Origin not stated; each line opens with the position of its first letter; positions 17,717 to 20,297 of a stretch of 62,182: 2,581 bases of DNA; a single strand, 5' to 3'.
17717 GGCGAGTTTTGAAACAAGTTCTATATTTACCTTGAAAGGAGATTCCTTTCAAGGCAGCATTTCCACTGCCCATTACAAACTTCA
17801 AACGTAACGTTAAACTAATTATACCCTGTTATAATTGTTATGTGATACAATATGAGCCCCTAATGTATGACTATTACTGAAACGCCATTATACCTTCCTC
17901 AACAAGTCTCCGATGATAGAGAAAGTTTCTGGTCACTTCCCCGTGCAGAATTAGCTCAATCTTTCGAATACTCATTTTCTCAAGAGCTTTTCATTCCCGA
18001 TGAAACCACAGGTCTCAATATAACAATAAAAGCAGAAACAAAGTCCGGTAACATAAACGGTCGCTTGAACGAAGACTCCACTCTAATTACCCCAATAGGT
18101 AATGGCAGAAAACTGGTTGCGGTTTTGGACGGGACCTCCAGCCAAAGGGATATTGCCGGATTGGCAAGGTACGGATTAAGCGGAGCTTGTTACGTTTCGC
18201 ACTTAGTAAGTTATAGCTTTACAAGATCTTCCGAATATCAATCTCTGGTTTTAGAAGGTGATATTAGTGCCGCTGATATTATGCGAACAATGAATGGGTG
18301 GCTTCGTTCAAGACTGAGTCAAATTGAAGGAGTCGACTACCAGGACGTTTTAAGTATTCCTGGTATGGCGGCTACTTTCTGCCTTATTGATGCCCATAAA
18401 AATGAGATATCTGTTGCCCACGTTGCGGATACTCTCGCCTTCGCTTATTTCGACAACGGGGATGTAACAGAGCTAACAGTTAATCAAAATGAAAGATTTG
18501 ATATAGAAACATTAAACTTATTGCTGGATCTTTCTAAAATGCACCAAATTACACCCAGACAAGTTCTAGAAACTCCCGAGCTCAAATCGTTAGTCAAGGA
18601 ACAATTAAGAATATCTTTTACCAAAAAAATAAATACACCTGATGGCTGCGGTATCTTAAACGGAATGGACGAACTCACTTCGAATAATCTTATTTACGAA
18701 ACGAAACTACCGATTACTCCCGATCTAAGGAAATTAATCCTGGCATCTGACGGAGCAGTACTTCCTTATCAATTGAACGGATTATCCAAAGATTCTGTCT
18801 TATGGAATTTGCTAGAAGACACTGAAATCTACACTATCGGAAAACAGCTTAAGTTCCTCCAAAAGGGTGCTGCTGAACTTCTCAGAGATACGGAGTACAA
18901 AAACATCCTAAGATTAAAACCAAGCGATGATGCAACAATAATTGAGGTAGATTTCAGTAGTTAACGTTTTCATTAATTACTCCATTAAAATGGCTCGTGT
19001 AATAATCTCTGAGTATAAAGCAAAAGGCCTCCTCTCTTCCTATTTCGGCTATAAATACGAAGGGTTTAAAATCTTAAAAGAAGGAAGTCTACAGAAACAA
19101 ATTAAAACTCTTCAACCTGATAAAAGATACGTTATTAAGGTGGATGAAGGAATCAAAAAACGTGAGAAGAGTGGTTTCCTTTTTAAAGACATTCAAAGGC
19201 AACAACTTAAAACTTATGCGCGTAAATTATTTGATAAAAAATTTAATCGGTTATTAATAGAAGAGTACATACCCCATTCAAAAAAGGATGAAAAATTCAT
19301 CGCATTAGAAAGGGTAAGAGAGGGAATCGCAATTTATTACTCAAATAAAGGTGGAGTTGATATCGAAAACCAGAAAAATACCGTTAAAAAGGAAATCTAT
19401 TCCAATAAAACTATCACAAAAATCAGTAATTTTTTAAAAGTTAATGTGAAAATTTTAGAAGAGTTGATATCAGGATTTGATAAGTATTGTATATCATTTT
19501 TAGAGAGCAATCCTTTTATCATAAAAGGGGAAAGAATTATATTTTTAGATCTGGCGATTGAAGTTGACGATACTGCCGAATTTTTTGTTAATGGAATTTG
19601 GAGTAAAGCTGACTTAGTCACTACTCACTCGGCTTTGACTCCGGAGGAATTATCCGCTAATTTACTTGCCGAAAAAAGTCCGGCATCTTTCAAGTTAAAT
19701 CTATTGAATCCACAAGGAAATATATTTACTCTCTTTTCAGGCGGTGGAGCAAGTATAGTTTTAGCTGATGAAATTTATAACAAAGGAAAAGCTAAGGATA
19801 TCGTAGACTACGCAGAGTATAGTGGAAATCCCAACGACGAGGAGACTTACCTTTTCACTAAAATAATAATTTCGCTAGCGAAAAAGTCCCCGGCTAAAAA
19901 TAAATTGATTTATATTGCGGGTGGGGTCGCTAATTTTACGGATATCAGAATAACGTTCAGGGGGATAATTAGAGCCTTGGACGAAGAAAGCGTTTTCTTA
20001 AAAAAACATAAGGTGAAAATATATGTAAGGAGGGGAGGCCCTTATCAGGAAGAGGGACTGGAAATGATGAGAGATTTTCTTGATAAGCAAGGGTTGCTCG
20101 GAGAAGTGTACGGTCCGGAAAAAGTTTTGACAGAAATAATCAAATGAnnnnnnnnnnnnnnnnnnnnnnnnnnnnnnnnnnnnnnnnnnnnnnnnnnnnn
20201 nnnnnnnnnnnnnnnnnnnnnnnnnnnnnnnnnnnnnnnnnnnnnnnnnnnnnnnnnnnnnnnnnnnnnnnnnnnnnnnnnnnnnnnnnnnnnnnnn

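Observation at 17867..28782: Inverted 10-kb citrate-to-acetyl-CoA-to-amino-sugar island splitting the dcw cluster (top candidate for an undescribed system)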

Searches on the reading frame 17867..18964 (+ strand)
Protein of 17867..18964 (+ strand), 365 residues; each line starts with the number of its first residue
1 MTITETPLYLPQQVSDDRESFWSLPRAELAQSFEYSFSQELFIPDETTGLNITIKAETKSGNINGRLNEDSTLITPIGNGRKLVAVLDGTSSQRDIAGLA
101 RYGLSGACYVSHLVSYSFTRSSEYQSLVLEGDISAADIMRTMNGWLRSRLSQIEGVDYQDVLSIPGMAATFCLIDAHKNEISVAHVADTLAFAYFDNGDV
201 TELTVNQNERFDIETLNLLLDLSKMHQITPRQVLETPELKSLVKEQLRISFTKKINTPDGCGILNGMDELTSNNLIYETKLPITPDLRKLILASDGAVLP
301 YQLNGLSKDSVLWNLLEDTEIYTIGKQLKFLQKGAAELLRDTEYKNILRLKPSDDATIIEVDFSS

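Call 3: search_protein_families(library=pfam, proteins=[window:17867-18964:+])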
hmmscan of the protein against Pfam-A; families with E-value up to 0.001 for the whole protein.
window:17867-18964:+ (365 aa): 1 family
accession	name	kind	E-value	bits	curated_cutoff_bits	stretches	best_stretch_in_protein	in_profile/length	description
PF13672.11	PP2C_2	-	3.9e-10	40.1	24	1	64-310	8-182/209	Protein phosphatase 2C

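Call 6: search_protein_families(library=ncbifam, proteins=[window:17867-18964:+])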
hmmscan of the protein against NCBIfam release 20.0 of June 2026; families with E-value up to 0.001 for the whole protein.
window:17867-18964:+ (365 aa): 0 families

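Call 93: search_solved_structures(query=window:17867-18964:+, max_evalue=1)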
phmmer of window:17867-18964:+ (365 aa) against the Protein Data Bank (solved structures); distinct sequences matched with E-value up to 1: 0.

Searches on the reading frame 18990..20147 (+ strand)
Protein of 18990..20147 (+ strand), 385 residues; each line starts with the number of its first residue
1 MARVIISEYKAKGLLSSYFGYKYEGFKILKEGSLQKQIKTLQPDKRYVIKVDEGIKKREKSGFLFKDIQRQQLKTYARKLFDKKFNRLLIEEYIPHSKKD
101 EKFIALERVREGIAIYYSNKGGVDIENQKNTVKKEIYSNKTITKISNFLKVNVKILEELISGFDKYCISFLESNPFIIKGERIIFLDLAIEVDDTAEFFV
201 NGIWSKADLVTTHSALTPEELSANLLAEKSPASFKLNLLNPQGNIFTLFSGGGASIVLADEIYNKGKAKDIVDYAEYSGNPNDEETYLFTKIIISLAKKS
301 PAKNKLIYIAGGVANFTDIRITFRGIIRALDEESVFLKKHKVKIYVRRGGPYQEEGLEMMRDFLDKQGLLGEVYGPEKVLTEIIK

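Call 3: search_protein_families(library=pfam, proteins=[window:18990-20147:+])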
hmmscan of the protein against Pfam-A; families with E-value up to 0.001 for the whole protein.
window:18990-20147:+ (385 aa): 2 families
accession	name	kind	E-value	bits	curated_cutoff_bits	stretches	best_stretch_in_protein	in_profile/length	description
PF16114.10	Citrate_bind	-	7e-53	179.2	26.8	1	216-385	3-172/177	ATP citrate lyase citrate-binding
PF24948.1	Citrate_synth_N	-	4.4e-24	85.6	83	1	6-204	5-232/232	ATP-citrate synthase ATP-grasp domain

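Call 6: search_protein_families(library=ncbifam, proteins=[window:18990-20147:+])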
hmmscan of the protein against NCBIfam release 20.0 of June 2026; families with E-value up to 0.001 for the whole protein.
window:18990-20147:+ (385 aa): 3 families
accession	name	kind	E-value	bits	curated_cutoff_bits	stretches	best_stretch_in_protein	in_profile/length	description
TIGR01016.1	sucCoAbeta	subfamily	4.2e-15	55.6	375.55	1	7-363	4-364/386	succinate-CoA ligase subunit beta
NF001913.0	PRK00696.1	equivalog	4.8e-12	45.6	370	1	6-362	3-363/388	ADP-forming succinate--CoA ligase subunit beta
NF010647.0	PRK14046.1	equivalog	0.0005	19.2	604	0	77-267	85-281/392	malate--CoA ligase subunit beta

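Call 13: search_solved_structures(query=window:18990-20147:+, show_alignments=1)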
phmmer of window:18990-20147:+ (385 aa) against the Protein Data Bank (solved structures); distinct sequences matched with E-value up to 0.001: 19.
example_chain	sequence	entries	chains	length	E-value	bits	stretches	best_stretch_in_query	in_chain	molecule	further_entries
6hxi_A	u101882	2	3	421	5.2e-57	196.9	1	5-384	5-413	Citrate lyase, subunit 1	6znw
3mwd_A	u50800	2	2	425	1.1e-53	185.9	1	46-384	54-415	ATP-citrate synthase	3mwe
5tde_A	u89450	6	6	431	1.2e-53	185.9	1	46-384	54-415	ATP-citrate synthase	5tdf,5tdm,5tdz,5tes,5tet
3pff_A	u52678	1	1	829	6.8e-53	183.4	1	46-384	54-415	ATP-citrate synthase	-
5te1_A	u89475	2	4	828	9.3e-53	182.9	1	46-384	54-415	ATP-citrate synthase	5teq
9r90_A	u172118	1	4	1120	9.4e-53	182.9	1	46-384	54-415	Isoform 2 of ATP-citrate synthase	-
6hxh_A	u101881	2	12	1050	9.8e-53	182.8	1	46-384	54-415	ATP-citrate synthase,Human ATP citrate lyase | ATP-citrate synthase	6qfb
6uuz_A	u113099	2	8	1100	1.1e-52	182.7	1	46-384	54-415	ATP-citrate synthase | ATP citrate lyase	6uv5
6poe_A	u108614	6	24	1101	1.1e-52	182.7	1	46-384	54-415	ATP-citrate synthase | ACLY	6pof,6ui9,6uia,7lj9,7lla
6uuw_A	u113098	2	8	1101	1.1e-52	182.7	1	46-384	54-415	ATP-citrate synthase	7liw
7rig_A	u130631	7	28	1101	1.1e-52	182.7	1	46-384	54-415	ATP-citrate synthase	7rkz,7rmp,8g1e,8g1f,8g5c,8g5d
6o0h_A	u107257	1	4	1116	1.1e-52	182.7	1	46-384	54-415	ATP-citrate synthase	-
6hxj_A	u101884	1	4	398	2.1e-27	99.5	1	44-384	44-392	ATP-citrate lyase beta-subunit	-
6hxq_B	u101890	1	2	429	3.2e-11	46.3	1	167-382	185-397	Citryl-CoA synthetase large subunit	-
1euc_B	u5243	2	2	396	5.8e-05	25.7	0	71-331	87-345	SUCCINYL-COA SYNTHETASE, BETA CHAIN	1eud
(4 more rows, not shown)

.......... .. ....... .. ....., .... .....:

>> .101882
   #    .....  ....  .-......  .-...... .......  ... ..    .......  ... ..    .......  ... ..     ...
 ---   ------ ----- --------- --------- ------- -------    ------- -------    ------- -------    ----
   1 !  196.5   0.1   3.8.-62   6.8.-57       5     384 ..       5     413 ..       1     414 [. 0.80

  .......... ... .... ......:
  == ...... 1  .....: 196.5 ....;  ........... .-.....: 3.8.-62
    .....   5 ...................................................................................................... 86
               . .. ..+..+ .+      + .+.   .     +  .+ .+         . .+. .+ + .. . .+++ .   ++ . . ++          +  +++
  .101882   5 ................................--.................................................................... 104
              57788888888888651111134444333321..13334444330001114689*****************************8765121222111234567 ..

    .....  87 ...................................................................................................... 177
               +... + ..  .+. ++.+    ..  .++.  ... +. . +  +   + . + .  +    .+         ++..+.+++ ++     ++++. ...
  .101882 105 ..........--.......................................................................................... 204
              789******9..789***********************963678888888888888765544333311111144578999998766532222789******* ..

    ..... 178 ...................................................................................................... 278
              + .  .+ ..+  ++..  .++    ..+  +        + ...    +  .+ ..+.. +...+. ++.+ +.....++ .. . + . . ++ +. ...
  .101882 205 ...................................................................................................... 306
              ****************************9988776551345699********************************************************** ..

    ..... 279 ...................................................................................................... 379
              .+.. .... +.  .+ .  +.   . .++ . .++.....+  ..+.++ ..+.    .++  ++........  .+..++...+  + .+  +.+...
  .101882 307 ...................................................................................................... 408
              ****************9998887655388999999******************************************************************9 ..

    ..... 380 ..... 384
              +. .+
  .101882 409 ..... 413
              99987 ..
